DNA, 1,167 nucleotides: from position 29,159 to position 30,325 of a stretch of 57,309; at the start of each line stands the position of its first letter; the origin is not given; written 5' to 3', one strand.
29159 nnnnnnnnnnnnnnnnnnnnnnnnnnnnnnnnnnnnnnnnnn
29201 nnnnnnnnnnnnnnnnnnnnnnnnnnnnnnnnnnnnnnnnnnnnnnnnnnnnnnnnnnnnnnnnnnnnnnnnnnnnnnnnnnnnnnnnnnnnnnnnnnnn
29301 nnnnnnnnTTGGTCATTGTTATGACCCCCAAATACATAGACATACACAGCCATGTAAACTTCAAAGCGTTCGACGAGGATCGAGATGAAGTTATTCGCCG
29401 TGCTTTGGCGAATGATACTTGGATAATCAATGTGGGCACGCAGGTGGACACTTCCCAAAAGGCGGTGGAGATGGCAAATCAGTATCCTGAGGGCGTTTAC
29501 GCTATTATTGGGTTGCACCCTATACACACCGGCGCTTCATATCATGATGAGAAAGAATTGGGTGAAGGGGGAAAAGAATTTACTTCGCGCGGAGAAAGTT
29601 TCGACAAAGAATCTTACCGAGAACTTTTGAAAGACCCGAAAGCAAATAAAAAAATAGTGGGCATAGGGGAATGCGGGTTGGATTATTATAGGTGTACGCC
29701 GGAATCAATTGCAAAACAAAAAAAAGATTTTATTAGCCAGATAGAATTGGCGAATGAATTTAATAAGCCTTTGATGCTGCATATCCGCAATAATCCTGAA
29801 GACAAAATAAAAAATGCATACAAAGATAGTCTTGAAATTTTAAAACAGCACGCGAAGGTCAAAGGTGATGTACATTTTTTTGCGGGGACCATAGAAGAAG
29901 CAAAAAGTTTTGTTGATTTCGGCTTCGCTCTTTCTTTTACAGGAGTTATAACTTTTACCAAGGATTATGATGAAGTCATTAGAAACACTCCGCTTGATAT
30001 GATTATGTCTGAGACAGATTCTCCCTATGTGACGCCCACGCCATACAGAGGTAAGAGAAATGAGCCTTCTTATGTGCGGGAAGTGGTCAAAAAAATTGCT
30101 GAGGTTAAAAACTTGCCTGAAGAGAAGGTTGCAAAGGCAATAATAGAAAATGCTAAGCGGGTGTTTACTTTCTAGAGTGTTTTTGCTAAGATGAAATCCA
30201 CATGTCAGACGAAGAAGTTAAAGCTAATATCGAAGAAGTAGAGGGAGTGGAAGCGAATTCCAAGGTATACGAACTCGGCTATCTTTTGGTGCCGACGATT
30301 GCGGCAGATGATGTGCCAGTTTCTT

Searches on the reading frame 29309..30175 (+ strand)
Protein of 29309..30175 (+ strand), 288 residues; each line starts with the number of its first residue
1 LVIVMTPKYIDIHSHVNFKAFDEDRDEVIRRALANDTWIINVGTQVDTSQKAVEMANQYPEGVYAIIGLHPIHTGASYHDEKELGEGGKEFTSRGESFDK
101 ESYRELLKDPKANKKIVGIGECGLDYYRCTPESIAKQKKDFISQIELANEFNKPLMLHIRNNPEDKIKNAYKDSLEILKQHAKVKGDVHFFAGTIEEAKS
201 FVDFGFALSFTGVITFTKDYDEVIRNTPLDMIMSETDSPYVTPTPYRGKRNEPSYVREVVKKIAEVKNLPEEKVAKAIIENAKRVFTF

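Call 8: search_protein_families(library=pfam, proteins=[window:29309-30175:+])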
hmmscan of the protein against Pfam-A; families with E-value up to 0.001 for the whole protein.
window:29309-30175:+ (288 aa): 1 family
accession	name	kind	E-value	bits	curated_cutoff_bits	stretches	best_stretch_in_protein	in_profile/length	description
PF01026.27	TatD_DNase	-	3.2e-73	246.7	27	1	10-286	1-252/253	TatD related DNase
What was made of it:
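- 29309..30175 (+): tatD-family gene abutting the GAF gene. It is probably on the same transcript, but it is ancestrally adjacent to metG and not part of the inserted cassette. Call 8.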

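Call 34: search_protein_families(library=ncbifam, proteins=[window:29309-30175:+], max_evalue=0.1)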
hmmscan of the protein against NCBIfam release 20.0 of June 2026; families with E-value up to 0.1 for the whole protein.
window:29309-30175:+ (288 aa): 5 families
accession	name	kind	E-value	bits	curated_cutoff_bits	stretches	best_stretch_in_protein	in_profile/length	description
TIGR00010.1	TIGR00010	subfamily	9e-68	228.4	206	2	100-287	71-252/253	YchF/TatD family DNA exonuclease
NF008075.0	PRK10812.1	equivalog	3.6e-41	141.1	438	1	96-286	73-254/265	metal-dependent hydrolase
NF007745.0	PRK10425.1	equivalog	6.3e-33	114.1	395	2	105-287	75-257/260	3'-5' ssDNA/RNA exonuclease TatD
NF008522.0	PRK11449.1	equivalog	2.8e-32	111.9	481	2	111-287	87-257/259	metal-dependent hydrolase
NF041926.1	QatD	equivalog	1.6e-21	76.6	230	1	118-284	79-238/239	Qat anti-phage system TatD family nuclease QatD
